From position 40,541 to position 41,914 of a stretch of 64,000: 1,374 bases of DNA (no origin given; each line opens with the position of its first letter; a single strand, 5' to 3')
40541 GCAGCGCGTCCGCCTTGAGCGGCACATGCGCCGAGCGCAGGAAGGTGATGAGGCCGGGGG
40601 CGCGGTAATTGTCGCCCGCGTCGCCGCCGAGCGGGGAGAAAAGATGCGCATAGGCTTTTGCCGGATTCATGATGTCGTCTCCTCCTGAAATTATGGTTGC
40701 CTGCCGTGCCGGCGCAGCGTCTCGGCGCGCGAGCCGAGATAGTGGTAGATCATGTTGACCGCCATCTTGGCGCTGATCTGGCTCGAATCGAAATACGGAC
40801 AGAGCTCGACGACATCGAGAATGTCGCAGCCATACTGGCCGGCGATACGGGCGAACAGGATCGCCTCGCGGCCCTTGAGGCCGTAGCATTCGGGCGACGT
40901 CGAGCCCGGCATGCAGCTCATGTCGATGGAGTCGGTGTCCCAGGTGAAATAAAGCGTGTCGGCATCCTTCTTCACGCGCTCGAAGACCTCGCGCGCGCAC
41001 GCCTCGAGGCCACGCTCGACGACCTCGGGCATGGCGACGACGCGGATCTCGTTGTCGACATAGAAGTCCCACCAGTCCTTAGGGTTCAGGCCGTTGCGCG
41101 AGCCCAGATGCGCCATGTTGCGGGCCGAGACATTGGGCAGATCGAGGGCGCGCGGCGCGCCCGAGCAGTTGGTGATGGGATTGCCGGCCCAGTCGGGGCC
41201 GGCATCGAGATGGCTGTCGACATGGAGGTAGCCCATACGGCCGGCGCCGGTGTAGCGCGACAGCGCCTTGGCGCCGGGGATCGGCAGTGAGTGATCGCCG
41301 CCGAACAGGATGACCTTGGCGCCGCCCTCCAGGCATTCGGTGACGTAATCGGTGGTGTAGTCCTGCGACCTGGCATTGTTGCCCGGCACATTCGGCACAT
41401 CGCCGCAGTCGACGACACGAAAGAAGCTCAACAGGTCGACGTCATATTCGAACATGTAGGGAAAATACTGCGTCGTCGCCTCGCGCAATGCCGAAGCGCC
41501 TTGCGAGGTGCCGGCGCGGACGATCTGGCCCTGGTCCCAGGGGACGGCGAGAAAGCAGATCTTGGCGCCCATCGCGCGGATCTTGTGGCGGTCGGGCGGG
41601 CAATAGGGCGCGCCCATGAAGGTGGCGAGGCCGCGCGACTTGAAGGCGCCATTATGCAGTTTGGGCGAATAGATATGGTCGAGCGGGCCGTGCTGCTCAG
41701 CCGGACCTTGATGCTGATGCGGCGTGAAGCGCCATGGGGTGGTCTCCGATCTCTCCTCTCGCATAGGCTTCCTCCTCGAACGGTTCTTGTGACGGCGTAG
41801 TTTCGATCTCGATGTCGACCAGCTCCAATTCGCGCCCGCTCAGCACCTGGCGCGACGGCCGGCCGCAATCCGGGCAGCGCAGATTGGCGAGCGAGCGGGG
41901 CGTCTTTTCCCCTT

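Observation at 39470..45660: Chromosomal Ni-dependent heteromeric guanidine-hydrolase system, a likely natural ancestor of the metformin-degradation cluster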

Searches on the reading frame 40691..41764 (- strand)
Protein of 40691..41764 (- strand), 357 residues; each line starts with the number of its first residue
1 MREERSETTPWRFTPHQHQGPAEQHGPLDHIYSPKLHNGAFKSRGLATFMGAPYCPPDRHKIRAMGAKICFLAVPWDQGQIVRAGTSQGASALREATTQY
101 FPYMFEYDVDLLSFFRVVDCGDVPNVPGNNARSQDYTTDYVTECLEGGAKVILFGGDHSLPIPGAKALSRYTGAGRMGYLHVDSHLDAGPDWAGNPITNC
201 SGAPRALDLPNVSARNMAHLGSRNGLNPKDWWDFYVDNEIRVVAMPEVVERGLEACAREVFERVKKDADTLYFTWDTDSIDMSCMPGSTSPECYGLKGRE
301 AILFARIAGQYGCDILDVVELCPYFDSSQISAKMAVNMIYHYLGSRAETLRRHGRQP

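Call 3: search_protein_families(library=pfam, proteins=[window:40691-41764:-], max_evalue=0.01)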
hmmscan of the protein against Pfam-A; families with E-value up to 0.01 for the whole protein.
window:40691-41764:- (357 aa): 1 family
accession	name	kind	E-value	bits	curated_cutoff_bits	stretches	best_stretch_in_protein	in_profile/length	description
PF00491.26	Arginase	-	1.9e-49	169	22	1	68-343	2-279/280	Arginase family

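Call 4: search_solved_structures(query=window:40691-41764:-, max_evalue=0.00001, show_alignments=2)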
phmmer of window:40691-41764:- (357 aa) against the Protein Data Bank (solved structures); distinct sequences matched with E-value up to 0.00001: 57.
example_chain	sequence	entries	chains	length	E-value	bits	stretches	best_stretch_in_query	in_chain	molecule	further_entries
8x3g_A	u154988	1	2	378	7.5e-222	739.2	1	3-357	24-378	Agmatinase family protein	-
8snf_D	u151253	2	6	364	2.1e-221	737.7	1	4-357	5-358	metformin hydrolase subunit A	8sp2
8snk_I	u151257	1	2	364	1e-220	735.4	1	4-357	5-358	metformin hydrolase subunit A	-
8ryi_B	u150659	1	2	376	1.9e-220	734.6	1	3-357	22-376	Agmatinase family protein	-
8ryi_C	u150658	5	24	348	2.8e-55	191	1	30-347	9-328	Arginase family protein | metformin hydrolase subunit B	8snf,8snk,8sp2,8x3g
7esr_A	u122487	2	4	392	9.6e-39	136.6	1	44-340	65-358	Probable agmatinase 2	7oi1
9fek_A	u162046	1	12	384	7.3e-37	130.4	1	44-345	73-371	Putative agmatinase 2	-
3nio_A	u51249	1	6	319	4.8e-24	88.2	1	38-343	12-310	Guanidinobutyrase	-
3nip_A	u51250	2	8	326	3.9e-23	85.2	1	67-352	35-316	3-guanidinopropionase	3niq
1gq6_A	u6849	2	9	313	4.5e-23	85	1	47-342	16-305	PROCLAVAMINATE AMIDINO HYDROLASE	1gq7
7lol_A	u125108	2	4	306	1.7e-20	76.6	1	71-342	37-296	Agmatinase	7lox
7lba_A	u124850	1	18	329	2.2e-20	76.2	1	71-342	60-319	Agmatinase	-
4myn_A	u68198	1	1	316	3.1e-18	69.1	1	66-343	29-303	Formiminoglutamase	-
4mxr_A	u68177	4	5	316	2.5e-17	66.1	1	66-343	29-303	Formiminoglutamase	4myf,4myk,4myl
2a0m_A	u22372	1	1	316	4.7e-17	65.2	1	66-343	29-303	ARGINASE SUPERFAMILY PROTEIN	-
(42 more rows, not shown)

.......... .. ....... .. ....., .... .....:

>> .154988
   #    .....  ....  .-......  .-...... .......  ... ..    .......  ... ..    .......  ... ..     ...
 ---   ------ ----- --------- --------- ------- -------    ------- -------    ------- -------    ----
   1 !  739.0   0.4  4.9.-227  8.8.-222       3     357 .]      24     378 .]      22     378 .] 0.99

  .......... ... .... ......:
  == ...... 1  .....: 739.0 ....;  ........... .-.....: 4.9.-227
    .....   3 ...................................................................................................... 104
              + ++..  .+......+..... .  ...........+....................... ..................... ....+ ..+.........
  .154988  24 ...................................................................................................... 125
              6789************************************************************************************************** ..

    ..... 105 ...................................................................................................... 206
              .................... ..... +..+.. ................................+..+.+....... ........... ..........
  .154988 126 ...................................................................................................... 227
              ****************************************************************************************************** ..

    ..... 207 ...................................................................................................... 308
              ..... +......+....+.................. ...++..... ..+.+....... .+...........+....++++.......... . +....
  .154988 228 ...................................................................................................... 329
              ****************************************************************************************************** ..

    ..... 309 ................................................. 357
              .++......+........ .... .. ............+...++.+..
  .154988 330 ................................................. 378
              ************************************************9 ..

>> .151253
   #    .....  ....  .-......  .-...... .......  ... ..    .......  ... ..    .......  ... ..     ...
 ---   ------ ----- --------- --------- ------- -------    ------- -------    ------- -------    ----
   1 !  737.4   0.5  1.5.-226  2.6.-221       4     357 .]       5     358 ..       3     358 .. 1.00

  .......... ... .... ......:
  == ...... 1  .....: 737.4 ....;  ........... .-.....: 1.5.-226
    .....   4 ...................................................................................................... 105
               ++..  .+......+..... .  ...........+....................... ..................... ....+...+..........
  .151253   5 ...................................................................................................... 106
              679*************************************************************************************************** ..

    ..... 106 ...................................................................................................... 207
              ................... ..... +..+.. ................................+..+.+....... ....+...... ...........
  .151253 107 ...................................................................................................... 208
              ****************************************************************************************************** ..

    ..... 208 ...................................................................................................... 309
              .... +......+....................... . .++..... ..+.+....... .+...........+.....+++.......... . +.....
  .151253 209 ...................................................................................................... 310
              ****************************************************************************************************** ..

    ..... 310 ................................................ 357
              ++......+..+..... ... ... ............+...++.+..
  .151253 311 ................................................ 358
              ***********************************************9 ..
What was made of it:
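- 40691..41764 (-): Ureohydrolase alpha subunit (DmgH-alpha orthologue, 357 aa), catalytic, with all six ligands. Call 4: E about 1e-221 to MefH-alpha (8snf, 8x3g, 8ryi).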

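Call 12: find_homologous_proteins(query=window:40691-41764:-, max_evalue=1e-30)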
Query window:40691-41764:- (357 aa): 175 proteins with E <= 1e-30 among 1951 candidates; the best 120 are listed.
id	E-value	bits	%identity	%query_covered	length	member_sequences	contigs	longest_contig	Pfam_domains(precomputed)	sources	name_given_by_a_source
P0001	1.9e-240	815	95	100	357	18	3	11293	PF00491.27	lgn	-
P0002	1.3e-226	770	88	100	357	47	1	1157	PF00491.27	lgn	-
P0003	1.2e-204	697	81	98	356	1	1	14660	PF00491.27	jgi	jgi:agmatinase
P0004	1.2e-197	674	80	97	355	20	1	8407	PF00491.27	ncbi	-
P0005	1.3e-193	661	77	98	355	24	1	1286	PF00491.27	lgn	-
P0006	2.5e-192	657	77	97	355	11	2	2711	PF00491.27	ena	-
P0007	5.0e-191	653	77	97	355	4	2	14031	PF00491.27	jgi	jgi:agmatinase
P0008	3.6e-190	650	75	99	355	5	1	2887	PF00491.27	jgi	-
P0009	4.4e-190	650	75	99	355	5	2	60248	PF00491.27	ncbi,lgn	-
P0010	9.5e-190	648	75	97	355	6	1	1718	PF00491.27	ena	-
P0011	6.5e-189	646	76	97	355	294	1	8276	PF00491.27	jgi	jgi:agmatinase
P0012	1.6e-186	638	75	97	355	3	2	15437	PF00491.27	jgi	jgi:agmatinase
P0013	7.2e-185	632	74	99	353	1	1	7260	PF00491.27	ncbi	-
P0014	1.5e-183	628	75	92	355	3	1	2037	PF00491.27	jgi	jgi:agmatinase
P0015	3.7e-178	610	72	97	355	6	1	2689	PF00491.27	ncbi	-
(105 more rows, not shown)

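Call 13: list_cluster_members(proteins=[window:40691-41764:-, P0001, P0002, P0004])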
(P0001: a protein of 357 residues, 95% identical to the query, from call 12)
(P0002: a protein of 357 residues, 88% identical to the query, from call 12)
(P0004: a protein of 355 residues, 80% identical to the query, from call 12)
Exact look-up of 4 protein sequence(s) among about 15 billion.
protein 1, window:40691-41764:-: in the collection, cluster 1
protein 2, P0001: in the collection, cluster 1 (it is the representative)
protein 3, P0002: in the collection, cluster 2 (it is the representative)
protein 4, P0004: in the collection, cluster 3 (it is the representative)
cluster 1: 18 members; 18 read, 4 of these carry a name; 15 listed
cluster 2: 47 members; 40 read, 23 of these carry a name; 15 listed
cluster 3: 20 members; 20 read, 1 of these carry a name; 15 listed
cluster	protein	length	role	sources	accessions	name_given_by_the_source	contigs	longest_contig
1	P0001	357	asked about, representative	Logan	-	-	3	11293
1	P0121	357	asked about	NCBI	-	-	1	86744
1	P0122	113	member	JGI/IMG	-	arginase family enzyme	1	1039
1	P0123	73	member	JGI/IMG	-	agmatinase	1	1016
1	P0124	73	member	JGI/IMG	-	arginase family enzyme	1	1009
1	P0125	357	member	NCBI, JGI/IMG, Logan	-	agmatinase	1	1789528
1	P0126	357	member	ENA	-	-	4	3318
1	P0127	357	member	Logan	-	-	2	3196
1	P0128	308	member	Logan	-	-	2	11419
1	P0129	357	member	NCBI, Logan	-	-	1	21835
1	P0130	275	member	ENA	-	-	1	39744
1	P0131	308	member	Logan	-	-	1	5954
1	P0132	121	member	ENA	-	-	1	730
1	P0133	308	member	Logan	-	-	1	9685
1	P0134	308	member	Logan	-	-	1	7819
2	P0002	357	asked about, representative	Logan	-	-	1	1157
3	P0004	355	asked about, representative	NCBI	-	-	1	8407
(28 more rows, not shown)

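Call 16: find_related_loci(query=A1, collection=genome_contigs, flank=10000)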
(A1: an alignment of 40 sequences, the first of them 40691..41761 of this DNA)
Query A1 (356 aa) in genome_contigs; peptide patterns used: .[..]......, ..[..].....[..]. (x = any residue, [..] = any of these).
159 stretches matched a pattern; 147 encode a relative of the query (tblastn E <= 1e-3); the best 80 are kept; 80 distinct loci.
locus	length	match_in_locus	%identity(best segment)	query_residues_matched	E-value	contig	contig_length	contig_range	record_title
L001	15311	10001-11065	88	2-356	0e+0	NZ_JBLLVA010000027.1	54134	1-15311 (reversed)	Pseudaminobacter sp. NGMCC 1.201702 Scaffold27, whole genome shotgun sequence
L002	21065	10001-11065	88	2-356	0e+0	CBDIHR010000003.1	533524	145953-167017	MAG: Aminobacter sp. isolate 72f7bcb1-d657-43c6-a58a-dd0a9cc9d391 genome assembly, contig: contig_3, whole genome shotgu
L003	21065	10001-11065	88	2-356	0e+0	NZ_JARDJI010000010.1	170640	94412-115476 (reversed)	Mesorhizobium sp. CC13 contig10, whole genome shotgun sequence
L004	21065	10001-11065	88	2-356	0e+0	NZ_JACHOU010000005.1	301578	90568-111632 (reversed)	Aminobacter aganoensis strain DSM 7051 Ga0373208_05, whole genome shotgun sequence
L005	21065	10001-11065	88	2-356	0e+0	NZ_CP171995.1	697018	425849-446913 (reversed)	Aminobacter sp. UC22_36 plasmid unnamed, complete sequence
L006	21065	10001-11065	88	2-356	0e+0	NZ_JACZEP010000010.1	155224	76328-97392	Aminobacter carboxidus strain DSM 1086 Contig_10, whole genome shotgun sequence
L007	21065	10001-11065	88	2-356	0e+0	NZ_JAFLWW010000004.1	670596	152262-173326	Aminobacter anthyllidis strain LMG 26462 Contig_4, whole genome shotgun sequence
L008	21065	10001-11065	88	2-356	0e+0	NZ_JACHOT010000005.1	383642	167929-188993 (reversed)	Aminobacter niigataensis strain DSM 7050 Ga0373207_05, whole genome shotgun sequence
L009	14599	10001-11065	88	2-356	0e+0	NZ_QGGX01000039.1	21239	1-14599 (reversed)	Aminobacter sp. AP02 Ga0189681_139, whole genome shotgun sequence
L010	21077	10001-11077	79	2-356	0e+0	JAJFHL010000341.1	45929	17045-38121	MAG: Hyphomicrobiales bacterium isolate OFTM207 OFTM207_340, whole genome shotgun sequence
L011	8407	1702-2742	80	10-356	0e+0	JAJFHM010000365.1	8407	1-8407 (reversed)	MAG: Hyphomicrobiales bacterium isolate OFTM302 OFTM302_364, whole genome shotgun sequence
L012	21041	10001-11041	78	10-356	0e+0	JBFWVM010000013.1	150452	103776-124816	MAG: Parvibaculaceae bacterium isolate CA_2019_TPBF_94 NODE_1024_length_150452_cov_9.542431_TPBF, whole genome shotgun s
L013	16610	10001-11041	77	10-356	0e+0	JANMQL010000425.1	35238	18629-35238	MAG: Hyphomicrobiales bacterium isolate OTE_51_metabat_249_sub OTE_51_k141_5143063, whole genome shotgun sequence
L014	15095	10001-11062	76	1-354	0e+0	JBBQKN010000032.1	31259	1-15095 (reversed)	MAG: Hyphomicrobiales bacterium isolate Co_metawrap_586 Cmw_586_k141_1510804_length_31259_cov_19.9751, whole genome shot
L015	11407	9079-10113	78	10-354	0e+0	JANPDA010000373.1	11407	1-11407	MAG: Hyphomicrobiaceae bacterium isolate VAR_78_metabat_429 VAR_78_k141_2441052, whole genome shotgun sequence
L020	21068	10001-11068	95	1-356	0e+0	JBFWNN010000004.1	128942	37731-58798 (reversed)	MAG: Parvibaculaceae bacterium isolate CA_2019_TPBF_113 NODE_1303_length_128942_cov_7.827652_TPBF, whole genome shotgun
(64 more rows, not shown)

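Call 20: find_encoding_contigs(protein=window:40691-41764:-, flank=10000, max_places=4)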
Protein window:40691-41764:- (357 aa): no gene with exactly this product is on record in the collection.
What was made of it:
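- Tried and rejected: An exact look-up of the window's alpha protein found it not on record (call 20).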

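Call 22: search_protein_families(library=pfam, proteins=[L020:3846-5114:-, L020:4922-5788:-, L020:5713-6639:-, L020:6692-7891:-, L020:3693-4784:+], max_evalue=0.001)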
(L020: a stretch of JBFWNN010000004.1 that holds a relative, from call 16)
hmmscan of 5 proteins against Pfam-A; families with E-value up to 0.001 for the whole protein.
L020:3846-5114:- (422 aa): 2 families
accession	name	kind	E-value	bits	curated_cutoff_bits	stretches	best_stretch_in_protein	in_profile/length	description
PF00005.33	ABC_tran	-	4.9e-36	124.8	25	1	84-226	1-136/137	ABC transporter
PF13304.12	AAA_21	-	3.1e-05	24.6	27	0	98-116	3-21/304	AAA domain, putative AbiEii toxin, Type IV TA system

L020:4922-5788:- (288 aa): 1 family
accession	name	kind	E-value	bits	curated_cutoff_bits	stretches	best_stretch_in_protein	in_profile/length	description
PF00528.27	BPD_transp_1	-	4.6e-08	33.4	26.4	1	104-284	2-176/184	Binding-protein-dependent transport system inner membrane component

L020:5713-6639:- (308 aa): 1 family
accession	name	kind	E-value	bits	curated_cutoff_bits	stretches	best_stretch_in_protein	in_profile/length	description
PF00528.27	BPD_transp_1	-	2e-13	50.9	26.4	1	111-303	2-178/184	Binding-protein-dependent transport system inner membrane component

L020:6692-7891:- (399 aa): 5 families
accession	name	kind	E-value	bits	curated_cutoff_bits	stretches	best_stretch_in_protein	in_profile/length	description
PF13416.11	SBP_bac_8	-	1.6e-27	97.5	27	1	90-356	2-269/279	Bacterial extracellular solute-binding protein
PF01547.30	SBP_bac_1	-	7.2e-17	62.8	26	1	91-335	14-306/307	Bacterial extracellular solute-binding protein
PF13343.11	SBP_bac_6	-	2.6e-09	37.4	24.6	1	130-364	16-238/245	Bacterial extracellular solute-binding protein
PF13531.11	SBP_bac_11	-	2e-06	28.2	25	0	257-338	140-221/227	Bacterial extracellular solute-binding protein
PF10518.14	TAT_signal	-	1.2e-05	25.4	22.7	1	48-68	1-21/21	TAT (twin-arginine translocation) pathway signal sequence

L020:3693-4784:+ (363 aa): 0 families

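Call 29: search_protein_families(library=ncbifam, proteins=[window:40691-41764:-], max_evalue=0.001)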
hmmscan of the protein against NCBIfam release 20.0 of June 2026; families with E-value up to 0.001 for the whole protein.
window:40691-41764:- (357 aa): 4 families
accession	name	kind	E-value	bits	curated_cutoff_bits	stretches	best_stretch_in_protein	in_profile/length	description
TIGR01230.1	agmatinase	equivalog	4.4e-34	118.4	174.3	1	66-343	12-273/275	agmatinase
NF002564.0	PRK02190.1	subfamily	7.3e-34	117.3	302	1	63-348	29-303/307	agmatinase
TIGR01227.1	hutG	equivalog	1.5e-26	93.4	229.15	1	69-343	37-306/307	formimidoylglutamase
TIGR01229.1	rocF_arginase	equivalog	1.5e-12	47.5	227.6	1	72-345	3-297/300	arginase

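Call 55: find_encoding_contigs(protein=P0001, flank=10000, max_places=5)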
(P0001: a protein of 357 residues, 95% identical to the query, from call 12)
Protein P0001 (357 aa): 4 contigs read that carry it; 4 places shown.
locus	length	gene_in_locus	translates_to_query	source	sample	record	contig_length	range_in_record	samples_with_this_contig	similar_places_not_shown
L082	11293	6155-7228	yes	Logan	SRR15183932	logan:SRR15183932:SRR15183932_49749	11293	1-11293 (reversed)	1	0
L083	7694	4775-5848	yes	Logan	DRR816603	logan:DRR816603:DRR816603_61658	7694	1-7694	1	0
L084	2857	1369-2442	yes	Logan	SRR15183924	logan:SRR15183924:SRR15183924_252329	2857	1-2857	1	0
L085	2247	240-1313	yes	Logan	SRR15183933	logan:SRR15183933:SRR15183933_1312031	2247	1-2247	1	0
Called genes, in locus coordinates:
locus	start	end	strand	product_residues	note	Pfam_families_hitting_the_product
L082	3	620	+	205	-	?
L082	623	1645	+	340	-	PF00274:Glycolytic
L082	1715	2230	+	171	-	PF07883:Cupin_2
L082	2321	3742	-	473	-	PF02133:Transp_cyt_pur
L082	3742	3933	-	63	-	-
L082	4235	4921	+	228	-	PF00440:TetR_N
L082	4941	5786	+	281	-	PF02492:cobW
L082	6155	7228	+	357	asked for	PF00491:Arginase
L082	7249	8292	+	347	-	PF00491:Arginase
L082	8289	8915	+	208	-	PF04955:HupE_UreJ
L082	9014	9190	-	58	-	PF04325:DUF465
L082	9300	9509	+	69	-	PF04325:DUF465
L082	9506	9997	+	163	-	PF00731:AIRC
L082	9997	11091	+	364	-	PF22660:RS_preATP-grasp-like, PF02222:ATP-grasp, PF17769:PurK_C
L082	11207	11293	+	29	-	?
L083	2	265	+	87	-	?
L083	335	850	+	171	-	PF07883:Cupin_2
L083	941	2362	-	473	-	PF02133:Transp_cyt_pur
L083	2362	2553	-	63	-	-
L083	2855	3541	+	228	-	PF00440:TetR_N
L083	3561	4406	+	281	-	PF02492:cobW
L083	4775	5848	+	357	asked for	PF00491:Arginase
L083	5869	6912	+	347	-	PF00491:Arginase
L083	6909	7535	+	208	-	PF04955:HupE_UreJ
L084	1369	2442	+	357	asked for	PF00491:Arginase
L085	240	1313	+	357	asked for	PF00491:Arginase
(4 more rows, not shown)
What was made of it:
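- On DmgH (Ni-dependent heteromeric dimethylguanidine hydrolase): The relative L082 does carry hupE at this site (call 55).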
